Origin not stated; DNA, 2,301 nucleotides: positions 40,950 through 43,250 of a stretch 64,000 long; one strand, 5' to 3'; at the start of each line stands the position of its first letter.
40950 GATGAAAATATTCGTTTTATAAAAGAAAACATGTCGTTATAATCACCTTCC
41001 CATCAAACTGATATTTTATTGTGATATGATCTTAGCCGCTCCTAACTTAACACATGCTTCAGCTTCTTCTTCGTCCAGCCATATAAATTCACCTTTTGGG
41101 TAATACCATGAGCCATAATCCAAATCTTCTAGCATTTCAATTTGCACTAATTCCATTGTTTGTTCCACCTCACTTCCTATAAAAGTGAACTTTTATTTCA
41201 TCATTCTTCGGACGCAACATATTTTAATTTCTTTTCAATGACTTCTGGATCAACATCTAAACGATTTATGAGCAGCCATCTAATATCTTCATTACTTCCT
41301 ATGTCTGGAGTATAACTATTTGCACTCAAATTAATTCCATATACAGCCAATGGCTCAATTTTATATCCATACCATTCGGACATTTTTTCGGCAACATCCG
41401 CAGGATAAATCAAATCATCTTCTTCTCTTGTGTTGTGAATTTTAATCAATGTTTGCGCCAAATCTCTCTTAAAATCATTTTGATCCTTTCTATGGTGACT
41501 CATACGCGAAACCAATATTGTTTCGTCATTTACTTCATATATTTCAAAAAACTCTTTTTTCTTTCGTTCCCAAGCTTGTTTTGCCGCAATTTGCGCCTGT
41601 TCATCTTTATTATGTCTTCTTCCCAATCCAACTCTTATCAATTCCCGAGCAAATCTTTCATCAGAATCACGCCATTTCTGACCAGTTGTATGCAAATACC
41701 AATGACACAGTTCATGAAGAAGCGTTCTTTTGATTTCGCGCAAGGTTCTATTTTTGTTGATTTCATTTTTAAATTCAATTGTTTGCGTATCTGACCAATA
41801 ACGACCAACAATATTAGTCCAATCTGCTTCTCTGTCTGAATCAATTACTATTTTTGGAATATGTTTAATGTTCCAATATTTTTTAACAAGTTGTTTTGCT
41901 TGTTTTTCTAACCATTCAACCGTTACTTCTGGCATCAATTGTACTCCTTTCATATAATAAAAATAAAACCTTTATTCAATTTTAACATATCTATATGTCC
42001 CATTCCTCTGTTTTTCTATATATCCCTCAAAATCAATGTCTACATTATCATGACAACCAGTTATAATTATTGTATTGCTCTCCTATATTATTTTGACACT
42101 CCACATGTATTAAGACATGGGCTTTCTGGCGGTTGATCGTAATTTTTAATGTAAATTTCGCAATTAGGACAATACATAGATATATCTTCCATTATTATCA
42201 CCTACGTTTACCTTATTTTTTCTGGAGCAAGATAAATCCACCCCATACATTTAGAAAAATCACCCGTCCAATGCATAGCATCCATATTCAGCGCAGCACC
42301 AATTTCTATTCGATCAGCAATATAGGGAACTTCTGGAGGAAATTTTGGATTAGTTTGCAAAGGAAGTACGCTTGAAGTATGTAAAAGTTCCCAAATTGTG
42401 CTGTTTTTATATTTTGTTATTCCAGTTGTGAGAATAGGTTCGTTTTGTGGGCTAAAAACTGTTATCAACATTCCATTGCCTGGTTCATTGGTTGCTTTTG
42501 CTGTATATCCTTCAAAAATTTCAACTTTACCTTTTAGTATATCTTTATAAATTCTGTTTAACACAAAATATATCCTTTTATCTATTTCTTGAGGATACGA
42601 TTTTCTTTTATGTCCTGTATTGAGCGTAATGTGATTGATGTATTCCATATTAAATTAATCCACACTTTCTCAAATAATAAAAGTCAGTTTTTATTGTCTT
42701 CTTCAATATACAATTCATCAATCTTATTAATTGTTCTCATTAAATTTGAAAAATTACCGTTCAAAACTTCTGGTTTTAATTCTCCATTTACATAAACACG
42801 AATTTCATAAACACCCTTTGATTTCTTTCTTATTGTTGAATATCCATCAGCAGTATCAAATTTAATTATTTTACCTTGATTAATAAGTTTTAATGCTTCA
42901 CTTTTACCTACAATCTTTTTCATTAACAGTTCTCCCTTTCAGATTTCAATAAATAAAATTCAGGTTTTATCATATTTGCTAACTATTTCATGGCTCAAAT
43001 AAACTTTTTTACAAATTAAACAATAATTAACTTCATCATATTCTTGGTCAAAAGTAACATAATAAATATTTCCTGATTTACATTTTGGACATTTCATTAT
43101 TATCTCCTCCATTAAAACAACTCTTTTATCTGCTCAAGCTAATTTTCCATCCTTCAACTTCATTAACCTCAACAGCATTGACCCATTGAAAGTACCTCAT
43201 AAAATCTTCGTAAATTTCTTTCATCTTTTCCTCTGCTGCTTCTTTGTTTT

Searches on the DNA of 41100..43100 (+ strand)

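Call 13: search_dna_similar(query=window:41100-43100:+, collection=phages, mode=distant, max_rows=30)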
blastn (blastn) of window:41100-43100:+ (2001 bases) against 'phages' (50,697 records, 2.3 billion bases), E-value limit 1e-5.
No match.
